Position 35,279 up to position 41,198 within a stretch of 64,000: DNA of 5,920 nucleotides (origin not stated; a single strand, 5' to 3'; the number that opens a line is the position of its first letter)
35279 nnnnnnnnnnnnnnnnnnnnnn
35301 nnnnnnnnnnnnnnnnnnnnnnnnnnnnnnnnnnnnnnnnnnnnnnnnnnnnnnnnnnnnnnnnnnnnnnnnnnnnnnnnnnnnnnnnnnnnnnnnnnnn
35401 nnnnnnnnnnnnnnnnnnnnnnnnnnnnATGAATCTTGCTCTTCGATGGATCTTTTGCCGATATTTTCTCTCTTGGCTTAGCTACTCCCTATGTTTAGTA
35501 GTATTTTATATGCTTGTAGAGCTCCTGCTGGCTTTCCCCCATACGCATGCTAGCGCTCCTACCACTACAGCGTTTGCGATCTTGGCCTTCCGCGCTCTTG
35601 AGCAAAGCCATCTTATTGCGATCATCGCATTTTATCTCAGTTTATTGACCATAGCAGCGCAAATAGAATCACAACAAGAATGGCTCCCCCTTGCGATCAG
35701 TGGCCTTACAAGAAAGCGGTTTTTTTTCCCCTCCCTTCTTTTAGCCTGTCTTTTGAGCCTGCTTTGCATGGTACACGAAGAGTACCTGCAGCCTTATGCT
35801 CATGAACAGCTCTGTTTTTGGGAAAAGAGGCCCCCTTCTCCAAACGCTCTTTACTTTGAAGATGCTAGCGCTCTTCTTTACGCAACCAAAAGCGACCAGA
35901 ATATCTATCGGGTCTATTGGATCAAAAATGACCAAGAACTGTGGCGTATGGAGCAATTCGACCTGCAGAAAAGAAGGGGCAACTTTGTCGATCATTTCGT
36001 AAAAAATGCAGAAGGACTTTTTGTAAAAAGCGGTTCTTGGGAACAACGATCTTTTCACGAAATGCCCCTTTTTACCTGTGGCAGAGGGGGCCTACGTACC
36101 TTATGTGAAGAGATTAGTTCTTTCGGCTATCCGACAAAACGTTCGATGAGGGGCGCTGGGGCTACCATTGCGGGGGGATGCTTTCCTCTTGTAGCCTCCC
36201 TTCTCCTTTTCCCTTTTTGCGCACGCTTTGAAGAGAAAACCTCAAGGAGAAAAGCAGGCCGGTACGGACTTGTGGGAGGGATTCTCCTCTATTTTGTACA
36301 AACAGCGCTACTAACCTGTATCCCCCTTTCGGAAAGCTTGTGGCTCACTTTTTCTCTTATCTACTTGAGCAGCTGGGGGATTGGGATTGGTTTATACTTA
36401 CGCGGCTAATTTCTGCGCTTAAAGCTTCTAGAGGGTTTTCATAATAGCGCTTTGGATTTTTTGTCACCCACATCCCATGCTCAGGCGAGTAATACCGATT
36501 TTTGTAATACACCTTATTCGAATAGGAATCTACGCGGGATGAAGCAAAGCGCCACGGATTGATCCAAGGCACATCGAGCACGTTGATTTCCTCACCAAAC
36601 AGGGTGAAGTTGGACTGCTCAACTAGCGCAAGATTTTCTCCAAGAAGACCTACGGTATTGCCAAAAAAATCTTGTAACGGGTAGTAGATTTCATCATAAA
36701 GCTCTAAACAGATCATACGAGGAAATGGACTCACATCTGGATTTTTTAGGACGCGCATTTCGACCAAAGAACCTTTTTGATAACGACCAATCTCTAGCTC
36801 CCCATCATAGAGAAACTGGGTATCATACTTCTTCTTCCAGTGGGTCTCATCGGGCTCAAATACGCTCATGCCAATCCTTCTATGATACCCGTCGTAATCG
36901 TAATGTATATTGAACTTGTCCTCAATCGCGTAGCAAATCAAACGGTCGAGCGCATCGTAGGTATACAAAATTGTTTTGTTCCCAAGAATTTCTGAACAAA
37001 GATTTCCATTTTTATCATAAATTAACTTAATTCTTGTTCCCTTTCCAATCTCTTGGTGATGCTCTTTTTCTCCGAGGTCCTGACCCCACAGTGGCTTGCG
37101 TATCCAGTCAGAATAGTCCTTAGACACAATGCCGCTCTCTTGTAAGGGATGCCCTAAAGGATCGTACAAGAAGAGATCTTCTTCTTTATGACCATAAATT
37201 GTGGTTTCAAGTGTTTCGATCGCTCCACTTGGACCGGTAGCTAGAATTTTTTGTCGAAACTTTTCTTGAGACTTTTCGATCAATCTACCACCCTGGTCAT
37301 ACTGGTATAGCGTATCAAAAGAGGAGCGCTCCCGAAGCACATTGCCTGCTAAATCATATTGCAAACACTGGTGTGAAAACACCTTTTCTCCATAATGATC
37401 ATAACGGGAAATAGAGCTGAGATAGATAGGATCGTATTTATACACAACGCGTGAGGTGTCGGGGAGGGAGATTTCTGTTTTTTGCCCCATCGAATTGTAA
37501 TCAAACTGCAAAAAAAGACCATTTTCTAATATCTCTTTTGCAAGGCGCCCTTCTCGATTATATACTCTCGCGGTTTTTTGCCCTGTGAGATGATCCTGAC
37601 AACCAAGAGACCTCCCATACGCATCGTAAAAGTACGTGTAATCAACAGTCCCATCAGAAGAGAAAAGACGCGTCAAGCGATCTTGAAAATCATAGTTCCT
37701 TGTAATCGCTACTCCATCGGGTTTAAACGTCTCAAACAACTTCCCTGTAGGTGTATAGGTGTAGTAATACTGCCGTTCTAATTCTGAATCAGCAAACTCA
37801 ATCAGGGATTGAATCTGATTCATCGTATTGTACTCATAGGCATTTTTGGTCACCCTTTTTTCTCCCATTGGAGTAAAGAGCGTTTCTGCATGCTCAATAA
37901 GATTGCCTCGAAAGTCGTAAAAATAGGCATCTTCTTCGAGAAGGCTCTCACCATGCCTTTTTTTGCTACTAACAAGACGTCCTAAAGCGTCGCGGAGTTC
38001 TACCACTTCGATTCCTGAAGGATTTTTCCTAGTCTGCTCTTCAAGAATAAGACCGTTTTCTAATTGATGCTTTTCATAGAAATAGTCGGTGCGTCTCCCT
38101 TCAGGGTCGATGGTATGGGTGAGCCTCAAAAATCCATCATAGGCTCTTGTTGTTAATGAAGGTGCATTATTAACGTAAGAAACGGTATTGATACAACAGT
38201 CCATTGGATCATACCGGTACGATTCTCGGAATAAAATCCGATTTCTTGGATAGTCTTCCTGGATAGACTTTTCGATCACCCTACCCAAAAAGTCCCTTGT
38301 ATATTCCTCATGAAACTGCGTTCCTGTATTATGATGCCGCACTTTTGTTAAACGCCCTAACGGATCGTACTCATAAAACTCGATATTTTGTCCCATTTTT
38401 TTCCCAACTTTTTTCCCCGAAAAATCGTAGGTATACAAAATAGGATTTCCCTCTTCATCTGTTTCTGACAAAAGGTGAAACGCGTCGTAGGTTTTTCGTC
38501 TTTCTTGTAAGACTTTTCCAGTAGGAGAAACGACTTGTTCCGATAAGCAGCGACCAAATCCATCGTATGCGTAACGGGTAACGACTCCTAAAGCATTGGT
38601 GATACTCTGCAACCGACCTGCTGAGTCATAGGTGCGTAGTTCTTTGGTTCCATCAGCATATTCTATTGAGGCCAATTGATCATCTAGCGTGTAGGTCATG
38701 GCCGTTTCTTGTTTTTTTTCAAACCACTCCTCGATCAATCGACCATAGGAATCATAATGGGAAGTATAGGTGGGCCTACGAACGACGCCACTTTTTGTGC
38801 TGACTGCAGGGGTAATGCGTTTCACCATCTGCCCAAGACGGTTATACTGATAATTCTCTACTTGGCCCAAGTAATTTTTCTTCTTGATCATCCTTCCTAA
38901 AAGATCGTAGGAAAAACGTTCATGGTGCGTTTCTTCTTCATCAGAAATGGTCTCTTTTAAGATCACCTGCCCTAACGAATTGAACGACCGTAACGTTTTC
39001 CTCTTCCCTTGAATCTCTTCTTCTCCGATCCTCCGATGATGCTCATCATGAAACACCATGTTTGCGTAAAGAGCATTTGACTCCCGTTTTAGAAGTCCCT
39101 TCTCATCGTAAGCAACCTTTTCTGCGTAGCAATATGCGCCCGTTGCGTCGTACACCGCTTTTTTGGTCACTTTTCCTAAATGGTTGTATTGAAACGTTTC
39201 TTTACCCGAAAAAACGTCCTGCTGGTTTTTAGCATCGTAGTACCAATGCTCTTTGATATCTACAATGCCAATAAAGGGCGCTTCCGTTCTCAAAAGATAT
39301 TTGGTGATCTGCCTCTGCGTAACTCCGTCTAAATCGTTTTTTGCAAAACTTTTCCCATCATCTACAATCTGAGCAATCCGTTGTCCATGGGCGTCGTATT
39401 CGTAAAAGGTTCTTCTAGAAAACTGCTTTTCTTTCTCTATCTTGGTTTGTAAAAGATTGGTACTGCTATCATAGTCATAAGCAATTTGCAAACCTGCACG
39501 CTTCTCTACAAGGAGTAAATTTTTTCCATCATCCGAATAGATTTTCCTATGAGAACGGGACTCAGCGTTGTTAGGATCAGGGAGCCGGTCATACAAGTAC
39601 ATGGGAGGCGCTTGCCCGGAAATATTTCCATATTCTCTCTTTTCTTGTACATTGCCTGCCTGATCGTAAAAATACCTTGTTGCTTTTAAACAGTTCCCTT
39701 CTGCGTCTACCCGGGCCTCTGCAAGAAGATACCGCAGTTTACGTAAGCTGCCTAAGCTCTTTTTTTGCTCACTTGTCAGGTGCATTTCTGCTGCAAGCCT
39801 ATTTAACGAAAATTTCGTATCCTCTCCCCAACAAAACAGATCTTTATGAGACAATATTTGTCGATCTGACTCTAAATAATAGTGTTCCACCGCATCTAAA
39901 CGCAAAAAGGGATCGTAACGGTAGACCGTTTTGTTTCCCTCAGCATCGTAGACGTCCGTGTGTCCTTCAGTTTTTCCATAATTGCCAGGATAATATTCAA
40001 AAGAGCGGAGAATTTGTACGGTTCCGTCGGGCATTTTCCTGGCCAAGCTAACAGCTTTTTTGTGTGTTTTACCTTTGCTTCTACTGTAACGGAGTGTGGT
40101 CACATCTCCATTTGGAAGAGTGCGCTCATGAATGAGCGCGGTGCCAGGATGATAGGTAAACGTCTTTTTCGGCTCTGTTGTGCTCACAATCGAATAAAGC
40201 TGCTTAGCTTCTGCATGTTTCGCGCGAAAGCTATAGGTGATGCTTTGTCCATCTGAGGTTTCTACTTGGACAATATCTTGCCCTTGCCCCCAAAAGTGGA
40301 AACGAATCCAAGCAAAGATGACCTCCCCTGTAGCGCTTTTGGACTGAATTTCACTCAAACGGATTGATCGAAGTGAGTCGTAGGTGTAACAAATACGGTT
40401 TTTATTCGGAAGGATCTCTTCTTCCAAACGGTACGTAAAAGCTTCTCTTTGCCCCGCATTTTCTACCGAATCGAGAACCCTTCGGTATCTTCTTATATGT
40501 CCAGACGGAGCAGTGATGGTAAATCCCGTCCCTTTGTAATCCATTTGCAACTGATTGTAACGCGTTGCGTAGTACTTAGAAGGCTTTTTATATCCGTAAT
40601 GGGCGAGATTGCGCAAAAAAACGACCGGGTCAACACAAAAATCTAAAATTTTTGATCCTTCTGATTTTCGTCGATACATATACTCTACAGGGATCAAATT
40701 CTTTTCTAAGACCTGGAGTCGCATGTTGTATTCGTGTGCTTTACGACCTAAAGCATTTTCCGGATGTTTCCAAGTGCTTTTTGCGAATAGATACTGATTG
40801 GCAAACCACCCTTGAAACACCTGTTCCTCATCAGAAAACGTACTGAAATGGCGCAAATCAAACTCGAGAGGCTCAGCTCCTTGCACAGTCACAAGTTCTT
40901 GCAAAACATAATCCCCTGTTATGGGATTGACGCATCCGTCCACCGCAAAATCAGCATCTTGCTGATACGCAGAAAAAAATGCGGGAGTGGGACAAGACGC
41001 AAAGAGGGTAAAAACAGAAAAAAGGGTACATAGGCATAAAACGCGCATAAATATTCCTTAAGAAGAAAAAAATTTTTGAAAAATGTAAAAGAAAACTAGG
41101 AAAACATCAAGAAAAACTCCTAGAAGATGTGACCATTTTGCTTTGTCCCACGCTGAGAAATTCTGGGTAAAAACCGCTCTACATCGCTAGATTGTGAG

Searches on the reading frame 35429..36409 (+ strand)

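Call 70: search_protein_families(library=pfam, proteins=[window:35429-36409:+], max_evalue=0.00001)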
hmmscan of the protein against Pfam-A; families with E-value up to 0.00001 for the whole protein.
window:35429-36409:+ (326 aa): 1 family
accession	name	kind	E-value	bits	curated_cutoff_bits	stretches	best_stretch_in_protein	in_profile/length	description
PF03739.19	LptF_LptG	-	6.4e-11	42.3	27.9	1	8-168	3-162/353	Lipopolysaccharide export system permease LptF/LptG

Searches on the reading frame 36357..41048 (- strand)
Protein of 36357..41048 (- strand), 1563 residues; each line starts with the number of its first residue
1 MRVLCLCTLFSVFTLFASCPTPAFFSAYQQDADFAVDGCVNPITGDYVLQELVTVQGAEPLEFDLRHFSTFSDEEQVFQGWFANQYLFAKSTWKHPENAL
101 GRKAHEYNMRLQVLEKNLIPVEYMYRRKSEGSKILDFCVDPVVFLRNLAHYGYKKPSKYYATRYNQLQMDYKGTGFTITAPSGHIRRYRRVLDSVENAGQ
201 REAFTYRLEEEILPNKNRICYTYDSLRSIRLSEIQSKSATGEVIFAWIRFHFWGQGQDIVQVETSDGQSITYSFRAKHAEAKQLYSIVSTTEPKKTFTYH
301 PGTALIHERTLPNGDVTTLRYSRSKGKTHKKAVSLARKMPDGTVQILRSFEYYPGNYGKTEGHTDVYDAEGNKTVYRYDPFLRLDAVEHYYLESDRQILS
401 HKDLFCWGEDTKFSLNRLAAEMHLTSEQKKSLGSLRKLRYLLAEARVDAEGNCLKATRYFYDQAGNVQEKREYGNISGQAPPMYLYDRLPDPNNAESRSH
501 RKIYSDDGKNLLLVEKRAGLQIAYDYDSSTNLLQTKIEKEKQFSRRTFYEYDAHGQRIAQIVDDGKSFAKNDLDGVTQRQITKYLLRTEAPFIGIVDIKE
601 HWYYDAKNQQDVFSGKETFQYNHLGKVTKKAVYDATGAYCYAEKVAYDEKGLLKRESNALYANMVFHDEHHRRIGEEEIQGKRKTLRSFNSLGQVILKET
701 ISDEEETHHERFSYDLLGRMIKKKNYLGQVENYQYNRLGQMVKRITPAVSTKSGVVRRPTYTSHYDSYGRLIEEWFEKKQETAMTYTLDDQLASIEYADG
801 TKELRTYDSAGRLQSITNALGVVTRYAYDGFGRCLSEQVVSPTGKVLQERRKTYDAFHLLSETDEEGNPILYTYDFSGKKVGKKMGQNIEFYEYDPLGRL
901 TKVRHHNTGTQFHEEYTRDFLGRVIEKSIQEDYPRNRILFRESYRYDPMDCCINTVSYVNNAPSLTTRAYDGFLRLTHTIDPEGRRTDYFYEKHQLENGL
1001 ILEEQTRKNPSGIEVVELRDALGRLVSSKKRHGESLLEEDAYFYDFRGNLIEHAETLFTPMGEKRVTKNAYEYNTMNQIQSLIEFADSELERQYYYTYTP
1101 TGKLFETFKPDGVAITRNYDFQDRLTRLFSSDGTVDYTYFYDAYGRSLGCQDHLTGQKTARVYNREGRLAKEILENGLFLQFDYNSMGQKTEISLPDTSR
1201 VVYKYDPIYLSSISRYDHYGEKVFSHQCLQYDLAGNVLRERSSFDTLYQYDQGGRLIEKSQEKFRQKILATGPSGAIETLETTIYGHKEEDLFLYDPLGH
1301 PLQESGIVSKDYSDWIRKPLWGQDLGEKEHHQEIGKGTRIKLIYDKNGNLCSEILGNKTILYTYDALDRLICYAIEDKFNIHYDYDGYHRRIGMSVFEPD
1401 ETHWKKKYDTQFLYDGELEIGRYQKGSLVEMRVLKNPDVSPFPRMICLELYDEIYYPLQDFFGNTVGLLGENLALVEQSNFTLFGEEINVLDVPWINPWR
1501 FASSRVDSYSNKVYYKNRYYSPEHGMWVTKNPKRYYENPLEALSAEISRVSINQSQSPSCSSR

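Call 70: search_protein_families(library=pfam, proteins=[window:36357-41048:-], max_evalue=0.00001)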
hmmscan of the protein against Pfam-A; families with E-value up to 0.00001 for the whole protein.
window:36357-41048:- (1563 aa): 1 family
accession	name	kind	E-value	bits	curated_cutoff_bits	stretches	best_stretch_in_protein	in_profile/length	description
PF05593.20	RHS_repeat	-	7.1e-49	163.8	22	1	807-844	1-36/38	RHS Repeat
